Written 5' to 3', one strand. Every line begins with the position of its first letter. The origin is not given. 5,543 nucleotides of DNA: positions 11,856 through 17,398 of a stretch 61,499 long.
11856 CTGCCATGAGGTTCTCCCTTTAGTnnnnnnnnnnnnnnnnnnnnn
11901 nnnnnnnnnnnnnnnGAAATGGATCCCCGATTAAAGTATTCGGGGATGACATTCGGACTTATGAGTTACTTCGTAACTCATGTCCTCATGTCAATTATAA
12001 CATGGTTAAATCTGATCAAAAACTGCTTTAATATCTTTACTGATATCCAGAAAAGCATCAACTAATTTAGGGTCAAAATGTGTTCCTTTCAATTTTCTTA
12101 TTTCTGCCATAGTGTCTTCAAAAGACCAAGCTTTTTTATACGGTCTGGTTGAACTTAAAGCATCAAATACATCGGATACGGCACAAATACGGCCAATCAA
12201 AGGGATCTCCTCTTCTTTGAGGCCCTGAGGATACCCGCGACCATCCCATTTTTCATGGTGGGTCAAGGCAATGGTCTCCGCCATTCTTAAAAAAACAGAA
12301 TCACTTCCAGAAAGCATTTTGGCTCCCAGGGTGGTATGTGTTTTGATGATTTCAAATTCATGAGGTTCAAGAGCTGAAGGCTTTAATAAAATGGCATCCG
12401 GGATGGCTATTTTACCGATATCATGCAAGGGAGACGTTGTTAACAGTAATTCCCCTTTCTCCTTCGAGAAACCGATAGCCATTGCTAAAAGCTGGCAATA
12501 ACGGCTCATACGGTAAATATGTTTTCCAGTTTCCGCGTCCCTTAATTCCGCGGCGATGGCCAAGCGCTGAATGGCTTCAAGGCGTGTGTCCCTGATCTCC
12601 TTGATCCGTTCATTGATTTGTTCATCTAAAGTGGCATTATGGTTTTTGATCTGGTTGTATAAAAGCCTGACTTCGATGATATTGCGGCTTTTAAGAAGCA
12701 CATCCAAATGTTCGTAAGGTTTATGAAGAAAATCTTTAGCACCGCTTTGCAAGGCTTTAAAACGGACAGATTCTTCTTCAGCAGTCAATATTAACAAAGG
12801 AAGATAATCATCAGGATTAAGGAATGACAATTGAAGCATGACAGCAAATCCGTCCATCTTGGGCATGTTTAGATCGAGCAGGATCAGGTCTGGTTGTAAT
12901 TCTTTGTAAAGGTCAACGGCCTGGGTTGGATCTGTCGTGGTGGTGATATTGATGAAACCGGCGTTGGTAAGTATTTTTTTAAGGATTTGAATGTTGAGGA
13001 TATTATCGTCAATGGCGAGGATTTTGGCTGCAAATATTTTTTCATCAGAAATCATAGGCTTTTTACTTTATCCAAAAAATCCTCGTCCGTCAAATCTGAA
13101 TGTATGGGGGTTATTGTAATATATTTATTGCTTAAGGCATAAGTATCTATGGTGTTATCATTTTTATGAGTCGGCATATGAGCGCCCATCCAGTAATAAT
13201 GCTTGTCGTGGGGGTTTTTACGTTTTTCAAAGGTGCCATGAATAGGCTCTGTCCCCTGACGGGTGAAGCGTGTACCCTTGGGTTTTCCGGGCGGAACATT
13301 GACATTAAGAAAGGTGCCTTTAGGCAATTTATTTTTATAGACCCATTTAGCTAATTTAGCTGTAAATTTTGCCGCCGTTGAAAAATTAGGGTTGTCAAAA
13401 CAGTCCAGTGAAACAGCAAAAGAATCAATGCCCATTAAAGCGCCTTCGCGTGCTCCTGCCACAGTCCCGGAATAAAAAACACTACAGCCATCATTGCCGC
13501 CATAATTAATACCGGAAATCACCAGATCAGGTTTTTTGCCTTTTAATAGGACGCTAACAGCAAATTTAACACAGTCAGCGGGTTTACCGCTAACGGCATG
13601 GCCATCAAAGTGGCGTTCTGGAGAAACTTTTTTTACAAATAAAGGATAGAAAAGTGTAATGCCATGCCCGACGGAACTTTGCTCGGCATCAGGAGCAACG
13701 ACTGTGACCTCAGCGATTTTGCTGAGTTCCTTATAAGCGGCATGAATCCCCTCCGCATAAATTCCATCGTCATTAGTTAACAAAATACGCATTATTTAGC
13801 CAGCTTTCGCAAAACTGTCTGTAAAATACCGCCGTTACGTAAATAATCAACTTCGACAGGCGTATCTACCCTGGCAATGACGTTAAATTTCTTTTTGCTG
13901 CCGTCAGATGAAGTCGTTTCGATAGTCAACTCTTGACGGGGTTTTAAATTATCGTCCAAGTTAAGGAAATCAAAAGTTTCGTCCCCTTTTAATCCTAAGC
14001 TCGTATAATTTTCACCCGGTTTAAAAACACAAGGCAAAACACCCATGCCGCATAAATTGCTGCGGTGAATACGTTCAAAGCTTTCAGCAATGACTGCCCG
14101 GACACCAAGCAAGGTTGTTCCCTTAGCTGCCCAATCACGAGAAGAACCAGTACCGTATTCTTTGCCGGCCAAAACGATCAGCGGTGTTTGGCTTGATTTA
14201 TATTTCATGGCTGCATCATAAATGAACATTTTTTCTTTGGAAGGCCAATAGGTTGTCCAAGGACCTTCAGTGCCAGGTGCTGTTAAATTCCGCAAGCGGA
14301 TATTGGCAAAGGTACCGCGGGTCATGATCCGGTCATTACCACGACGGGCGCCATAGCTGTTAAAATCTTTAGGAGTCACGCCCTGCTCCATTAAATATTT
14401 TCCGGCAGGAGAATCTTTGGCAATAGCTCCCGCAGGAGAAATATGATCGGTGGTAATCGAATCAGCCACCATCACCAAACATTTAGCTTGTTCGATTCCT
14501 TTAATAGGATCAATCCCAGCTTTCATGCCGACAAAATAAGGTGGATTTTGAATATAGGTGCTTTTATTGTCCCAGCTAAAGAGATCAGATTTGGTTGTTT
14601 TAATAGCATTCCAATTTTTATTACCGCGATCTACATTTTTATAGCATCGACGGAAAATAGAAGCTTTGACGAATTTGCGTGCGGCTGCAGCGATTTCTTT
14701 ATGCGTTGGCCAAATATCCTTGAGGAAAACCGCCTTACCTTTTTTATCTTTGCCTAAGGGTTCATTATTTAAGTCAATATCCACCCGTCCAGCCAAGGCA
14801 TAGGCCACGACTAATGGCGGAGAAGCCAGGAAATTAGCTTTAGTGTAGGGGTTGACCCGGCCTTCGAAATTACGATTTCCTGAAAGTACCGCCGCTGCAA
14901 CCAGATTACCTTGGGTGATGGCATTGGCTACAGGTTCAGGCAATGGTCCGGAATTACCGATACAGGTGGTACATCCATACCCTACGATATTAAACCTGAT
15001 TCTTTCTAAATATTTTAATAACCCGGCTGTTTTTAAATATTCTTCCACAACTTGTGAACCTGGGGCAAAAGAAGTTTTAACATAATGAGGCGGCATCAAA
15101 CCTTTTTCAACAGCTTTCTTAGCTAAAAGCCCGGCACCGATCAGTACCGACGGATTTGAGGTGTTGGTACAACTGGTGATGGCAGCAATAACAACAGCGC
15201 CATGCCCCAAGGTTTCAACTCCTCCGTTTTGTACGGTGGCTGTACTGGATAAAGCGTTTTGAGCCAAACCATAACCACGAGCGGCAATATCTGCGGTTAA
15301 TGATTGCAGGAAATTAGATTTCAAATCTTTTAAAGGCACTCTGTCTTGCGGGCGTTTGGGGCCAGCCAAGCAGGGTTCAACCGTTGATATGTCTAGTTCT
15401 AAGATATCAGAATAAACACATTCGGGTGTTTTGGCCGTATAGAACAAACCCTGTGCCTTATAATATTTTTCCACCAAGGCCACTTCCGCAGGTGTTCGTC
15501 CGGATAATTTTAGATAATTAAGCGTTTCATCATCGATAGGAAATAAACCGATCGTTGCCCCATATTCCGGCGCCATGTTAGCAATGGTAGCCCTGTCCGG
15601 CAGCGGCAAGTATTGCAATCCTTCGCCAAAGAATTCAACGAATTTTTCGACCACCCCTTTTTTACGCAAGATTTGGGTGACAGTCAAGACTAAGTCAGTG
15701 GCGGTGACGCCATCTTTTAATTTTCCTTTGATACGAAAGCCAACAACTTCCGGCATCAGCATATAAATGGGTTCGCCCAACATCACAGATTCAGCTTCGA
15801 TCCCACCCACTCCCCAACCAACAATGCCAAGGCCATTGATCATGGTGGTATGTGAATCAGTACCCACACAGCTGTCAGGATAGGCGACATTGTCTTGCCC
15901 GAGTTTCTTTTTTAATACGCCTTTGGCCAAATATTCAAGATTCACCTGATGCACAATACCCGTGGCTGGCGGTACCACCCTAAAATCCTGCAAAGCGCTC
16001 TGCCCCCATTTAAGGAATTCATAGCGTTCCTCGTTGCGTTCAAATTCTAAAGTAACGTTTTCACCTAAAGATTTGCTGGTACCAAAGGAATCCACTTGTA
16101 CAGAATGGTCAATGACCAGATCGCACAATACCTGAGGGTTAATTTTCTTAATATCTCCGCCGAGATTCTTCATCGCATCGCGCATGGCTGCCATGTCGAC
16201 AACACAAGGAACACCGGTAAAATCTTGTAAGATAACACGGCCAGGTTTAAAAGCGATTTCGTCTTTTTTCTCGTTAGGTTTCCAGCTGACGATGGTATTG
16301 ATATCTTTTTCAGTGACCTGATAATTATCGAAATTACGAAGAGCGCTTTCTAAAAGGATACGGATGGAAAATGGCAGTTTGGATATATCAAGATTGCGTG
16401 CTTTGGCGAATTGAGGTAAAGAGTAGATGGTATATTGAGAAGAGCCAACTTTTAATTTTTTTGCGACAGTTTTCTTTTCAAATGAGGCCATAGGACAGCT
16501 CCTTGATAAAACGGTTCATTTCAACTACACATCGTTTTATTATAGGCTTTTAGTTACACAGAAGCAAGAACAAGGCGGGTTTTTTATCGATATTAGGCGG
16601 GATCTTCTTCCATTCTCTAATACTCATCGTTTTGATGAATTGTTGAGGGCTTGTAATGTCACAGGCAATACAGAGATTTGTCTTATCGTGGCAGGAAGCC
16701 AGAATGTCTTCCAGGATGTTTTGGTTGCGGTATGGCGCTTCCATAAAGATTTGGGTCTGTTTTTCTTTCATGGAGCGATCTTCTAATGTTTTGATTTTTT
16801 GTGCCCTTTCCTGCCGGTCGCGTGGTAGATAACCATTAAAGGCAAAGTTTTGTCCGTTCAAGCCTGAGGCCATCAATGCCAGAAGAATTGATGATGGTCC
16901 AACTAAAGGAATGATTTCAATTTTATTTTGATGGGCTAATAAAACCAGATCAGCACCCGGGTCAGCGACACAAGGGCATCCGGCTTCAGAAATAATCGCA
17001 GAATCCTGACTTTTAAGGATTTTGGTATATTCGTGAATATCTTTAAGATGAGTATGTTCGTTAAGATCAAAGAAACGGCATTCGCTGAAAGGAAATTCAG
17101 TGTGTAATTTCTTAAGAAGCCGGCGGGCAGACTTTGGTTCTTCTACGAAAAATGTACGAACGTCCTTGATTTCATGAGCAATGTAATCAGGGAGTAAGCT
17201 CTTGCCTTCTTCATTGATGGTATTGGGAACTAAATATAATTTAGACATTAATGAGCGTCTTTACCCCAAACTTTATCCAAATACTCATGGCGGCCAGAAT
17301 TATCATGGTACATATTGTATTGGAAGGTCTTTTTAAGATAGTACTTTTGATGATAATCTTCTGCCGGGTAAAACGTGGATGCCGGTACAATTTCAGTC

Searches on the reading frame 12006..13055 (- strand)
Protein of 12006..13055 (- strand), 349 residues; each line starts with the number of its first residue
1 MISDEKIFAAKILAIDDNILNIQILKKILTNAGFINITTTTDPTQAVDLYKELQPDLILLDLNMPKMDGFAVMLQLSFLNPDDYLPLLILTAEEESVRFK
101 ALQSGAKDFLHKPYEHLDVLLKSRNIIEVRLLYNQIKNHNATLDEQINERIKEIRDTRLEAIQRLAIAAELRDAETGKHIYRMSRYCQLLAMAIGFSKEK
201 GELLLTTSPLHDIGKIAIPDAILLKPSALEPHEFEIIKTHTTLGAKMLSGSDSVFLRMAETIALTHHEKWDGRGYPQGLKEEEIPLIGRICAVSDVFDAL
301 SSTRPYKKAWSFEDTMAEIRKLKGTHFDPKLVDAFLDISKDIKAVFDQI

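Call 26: search_protein_families(library=pfam, proteins=[window:12006-13055:-], max_evalue=0.00001)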
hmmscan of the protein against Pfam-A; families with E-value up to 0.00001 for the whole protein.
window:12006-13055:- (349 aa): 3 families
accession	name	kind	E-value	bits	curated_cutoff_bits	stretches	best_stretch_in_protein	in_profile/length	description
PF13487.12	HD_5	-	2.9e-33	115.5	27.2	1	169-331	7-170/170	HD domain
PF00072.30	Response_reg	-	1.3e-23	83.7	30.2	1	12-116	1-103/111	Response regulator receiver domain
PF01966.28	HD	-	6e-19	68.9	22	1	177-299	2-115/116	HD domain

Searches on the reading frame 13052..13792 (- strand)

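Call 26: search_protein_families(library=pfam, proteins=[window:13052-13792:-], max_evalue=0.00001)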
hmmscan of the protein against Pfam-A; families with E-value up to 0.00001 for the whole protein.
window:13052-13792:- (246 aa): 1 family
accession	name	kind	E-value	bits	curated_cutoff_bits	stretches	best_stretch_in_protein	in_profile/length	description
PF01975.23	SurE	-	8.2e-60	202.3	22.1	1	3-182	1-185/189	Survival protein SurE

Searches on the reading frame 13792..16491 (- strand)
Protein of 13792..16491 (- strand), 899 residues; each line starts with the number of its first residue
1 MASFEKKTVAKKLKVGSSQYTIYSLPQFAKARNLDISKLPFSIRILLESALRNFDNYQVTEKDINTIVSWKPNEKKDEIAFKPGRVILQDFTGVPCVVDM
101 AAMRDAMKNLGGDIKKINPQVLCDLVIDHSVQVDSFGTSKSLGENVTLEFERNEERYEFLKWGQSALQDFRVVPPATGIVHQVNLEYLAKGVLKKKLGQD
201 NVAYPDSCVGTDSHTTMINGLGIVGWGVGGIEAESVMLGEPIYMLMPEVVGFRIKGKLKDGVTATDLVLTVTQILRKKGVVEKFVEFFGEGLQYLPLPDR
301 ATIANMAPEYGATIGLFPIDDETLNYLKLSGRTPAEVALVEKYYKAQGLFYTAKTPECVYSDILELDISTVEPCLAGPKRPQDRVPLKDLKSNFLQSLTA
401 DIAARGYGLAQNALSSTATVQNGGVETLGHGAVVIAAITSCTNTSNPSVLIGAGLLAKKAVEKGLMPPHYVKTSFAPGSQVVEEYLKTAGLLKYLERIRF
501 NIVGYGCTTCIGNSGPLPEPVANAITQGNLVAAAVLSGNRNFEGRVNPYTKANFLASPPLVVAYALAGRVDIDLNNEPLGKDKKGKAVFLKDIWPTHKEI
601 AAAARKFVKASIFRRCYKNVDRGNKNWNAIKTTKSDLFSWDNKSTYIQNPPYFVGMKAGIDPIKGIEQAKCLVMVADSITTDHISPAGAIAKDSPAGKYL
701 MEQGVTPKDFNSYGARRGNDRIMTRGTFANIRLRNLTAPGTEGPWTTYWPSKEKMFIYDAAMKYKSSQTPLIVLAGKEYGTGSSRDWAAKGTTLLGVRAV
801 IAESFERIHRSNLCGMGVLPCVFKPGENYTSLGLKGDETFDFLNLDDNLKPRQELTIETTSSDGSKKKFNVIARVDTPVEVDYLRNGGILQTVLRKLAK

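Call 26: search_protein_families(library=pfam, proteins=[window:13792-16491:-], max_evalue=0.00001)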
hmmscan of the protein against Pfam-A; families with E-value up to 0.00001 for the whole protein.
window:13792-16491:- (899 aa): 2 families
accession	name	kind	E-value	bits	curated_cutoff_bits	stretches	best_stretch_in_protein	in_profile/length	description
PF00330.25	Aconitase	-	6.1e-163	543.5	28.7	1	74-568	10-463/463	Aconitase family (aconitate hydratase)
PF00694.25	Aconitase_C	-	1.2e-40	139.3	22.8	1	698-824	3-129/131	Aconitase C-terminal domain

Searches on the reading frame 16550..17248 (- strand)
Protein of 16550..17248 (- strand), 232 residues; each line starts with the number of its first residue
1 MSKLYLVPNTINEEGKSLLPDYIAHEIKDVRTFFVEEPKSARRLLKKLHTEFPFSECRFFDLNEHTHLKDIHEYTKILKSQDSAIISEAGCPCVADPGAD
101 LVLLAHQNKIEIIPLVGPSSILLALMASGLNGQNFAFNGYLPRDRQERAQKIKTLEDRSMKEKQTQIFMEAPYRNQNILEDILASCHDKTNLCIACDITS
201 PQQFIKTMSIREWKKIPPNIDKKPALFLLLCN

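Call 26: search_protein_families(library=pfam, proteins=[window:16550-17248:-], max_evalue=0.00001)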
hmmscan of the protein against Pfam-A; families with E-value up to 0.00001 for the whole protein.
window:16550-17248:- (232 aa): 1 family
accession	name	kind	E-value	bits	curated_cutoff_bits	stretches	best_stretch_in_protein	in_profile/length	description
PF00590.25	TP_methylase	-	6.9e-08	33.1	27.8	1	39-212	38-210/212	Tetrapyrrole (Corrin/Porphyrin) Methylases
